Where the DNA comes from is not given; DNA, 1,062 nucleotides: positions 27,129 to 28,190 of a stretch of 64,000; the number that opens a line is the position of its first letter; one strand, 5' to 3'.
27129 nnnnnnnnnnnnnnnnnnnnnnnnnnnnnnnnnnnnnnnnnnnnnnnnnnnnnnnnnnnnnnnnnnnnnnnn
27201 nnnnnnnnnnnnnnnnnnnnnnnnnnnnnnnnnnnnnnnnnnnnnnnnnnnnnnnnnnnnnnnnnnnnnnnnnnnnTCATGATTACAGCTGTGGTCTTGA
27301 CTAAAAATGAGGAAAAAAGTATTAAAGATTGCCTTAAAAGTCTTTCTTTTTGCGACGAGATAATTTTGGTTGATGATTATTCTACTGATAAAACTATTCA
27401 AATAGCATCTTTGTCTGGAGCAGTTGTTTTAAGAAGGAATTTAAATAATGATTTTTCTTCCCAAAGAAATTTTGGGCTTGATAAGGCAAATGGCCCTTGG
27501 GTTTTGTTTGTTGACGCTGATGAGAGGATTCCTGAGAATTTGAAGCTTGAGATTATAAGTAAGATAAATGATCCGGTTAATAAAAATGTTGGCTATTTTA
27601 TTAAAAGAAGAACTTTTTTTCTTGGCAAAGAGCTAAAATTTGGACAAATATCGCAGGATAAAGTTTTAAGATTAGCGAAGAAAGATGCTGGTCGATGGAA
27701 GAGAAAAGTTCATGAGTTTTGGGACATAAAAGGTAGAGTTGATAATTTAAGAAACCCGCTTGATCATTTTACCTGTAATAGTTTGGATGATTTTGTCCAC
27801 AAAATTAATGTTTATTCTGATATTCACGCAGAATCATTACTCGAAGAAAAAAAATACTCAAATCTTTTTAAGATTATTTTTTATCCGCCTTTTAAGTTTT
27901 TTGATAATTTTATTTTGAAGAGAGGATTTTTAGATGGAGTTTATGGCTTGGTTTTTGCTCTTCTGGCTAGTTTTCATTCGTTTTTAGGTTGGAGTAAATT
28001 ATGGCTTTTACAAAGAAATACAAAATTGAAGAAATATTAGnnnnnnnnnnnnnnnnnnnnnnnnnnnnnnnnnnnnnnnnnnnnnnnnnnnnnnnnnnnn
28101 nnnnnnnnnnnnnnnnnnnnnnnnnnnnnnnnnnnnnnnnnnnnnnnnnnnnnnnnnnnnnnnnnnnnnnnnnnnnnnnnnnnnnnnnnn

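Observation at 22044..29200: Eight-gene surface glycosylation island ending in a Wzy_C/O-antigen-ligase-like protein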

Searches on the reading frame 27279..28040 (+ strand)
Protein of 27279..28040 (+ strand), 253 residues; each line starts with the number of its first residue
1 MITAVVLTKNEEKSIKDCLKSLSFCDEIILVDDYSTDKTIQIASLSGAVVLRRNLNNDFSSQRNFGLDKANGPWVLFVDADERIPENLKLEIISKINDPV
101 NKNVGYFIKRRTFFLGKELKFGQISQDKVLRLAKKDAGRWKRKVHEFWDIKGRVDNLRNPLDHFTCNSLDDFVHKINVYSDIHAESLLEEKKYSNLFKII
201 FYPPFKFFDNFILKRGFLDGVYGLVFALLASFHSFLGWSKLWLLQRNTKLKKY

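Call 4: search_protein_families(library=pfam, proteins=[window:27279-28040:+], max_evalue=0.01)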
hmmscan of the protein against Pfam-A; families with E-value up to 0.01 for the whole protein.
window:27279-28040:+ (253 aa): 3 families
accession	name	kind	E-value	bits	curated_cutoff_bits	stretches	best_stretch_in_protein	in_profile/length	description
PF00535.33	Glycos_transf_2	-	1.8e-19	70.7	23.3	1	4-107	2-114/168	Glycosyl transferase family 2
PF10111.15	Glyco_tranf_2_2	-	3.4e-05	23.9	27.3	1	9-87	7-97/276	Glycosyltransferase like family 2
PF13704.12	Glyco_tranf_2_4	-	0.0011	19.9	27.5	1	11-82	3-82/98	Glycosyl transferase family 2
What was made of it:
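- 27279..28040 (+): GT2 (253 aa) that is always present and overlaps the Wzy_C gene. It is the conserved partner glycosyltransferase. PF00535 1.8e-19 (call 4).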

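Call 5: search_protein_families(library=ncbifam, proteins=[window:27279-28040:+], max_evalue=0.01)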
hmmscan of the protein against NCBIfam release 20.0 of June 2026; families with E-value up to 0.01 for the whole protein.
window:27279-28040:+ (253 aa): 11 families
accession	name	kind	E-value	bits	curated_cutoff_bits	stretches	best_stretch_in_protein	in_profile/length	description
TIGR04283.1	glyco_like_mftF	equivalog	1e-13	51.4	182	1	4-107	3-107/221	TIGR04283 family arsenosugar biosynthesis glycosyltransferase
TIGR04195.1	S_glycosyl_SunS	equivalog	1.3e-13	50.7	350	1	2-87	59-147/421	SunS family peptide S-glycosyltransferase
NF007482.0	PRK10073.1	equivalog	9.5e-09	34.7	423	1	5-88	11-102/334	glycosyltransferase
TIGR03965.1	mycofact_glyco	equivalog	9.9e-08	31.3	280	1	2-83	76-166/467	mycofactocin biosynthesis glycosyltransferase MftF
NF050050.1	ProtGlycPglI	equivalog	9e-06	25.3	500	1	6-136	8-146/306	GalNAc(5)-diNAcBac-PP-undecaprenol beta-1,3-glucosyltransferase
NF010496.0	PRK13915.1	equivalog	1.9e-05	23.9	262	1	4-83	35-128/307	glucosyl-3-phosphoglycerate synthase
TIGR04182.1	glyco_TIGR04182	equivalog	6.5e-05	22.4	325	1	3-82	3-83/293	S-layer glycoprotein N-glycosyltransferase AglJ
NF047683.1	TeichurnBiosyTuaG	equivalog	0.0001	22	400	1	9-85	15-100/252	teichuronic acid biosynthesis protein TuaG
NF041875.1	EPS_EpsD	equivalog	0.00011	21.7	370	1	5-87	4-95/325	exopolysaccharide biosynthesis glycosyltransferase EpsD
NF058614.1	PPMAGASynPpgS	equivalog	0.0023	17.4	370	1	5-57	5-58/226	polyprenyl-phospho-N-acetylgalactosaminyl synthase PpgS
TIGR03469.1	HpnB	hypoth_equivalog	0.0075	15.3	379.25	0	2-44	46-93/386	hopene-associated glycosyltransferase HpnB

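Call 30: search_solved_structures(query=window:27279-28037:+, max_evalue=0.01)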
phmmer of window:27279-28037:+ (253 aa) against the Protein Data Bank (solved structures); distinct sequences matched with E-value up to 0.01: 9.
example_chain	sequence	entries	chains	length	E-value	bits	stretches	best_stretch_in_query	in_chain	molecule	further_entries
22ao_A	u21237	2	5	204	6.9e-19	71.9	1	2-153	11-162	GmaR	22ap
7msn_A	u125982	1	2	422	4.5e-10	43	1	2-88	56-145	SPbeta prophage-derived glycosyltransferase SunS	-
7msp_A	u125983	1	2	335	5.1e-10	42.9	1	2-88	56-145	SPbeta prophage-derived glycosyltransferase SunS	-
7msk_A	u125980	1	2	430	6.4e-09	39.3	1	2-86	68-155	Glyco_trans_2-like domain-containing protein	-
5tze_C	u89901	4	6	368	1.8e-05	28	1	4-87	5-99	Glycosyl transferase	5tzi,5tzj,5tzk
5hea_A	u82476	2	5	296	2.5e-05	27.5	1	2-87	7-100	Putative glycosyltransferase (GalT1)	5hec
6p61_A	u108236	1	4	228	4e-05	26.8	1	2-87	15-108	Glycosyltransferase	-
5tz8_A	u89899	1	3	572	4e-05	26.8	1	4-87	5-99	Glycosyl transferase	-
3bcv_A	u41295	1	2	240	0.0054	19.9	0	3-90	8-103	Putative glycosyltransferase protein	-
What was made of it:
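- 27279..28040 (+): The best solved relatives are GmaR 6.9e-19 and SunS 4.5e-10 (call 30).
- The best solved-structure sequence matches of the 253-aa GT2 are enzymes that glycosylate proteins or peptides directly: GmaR 6.9e-19, SunS 4.5e-10 and ThuS 6e-9 (call 30).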
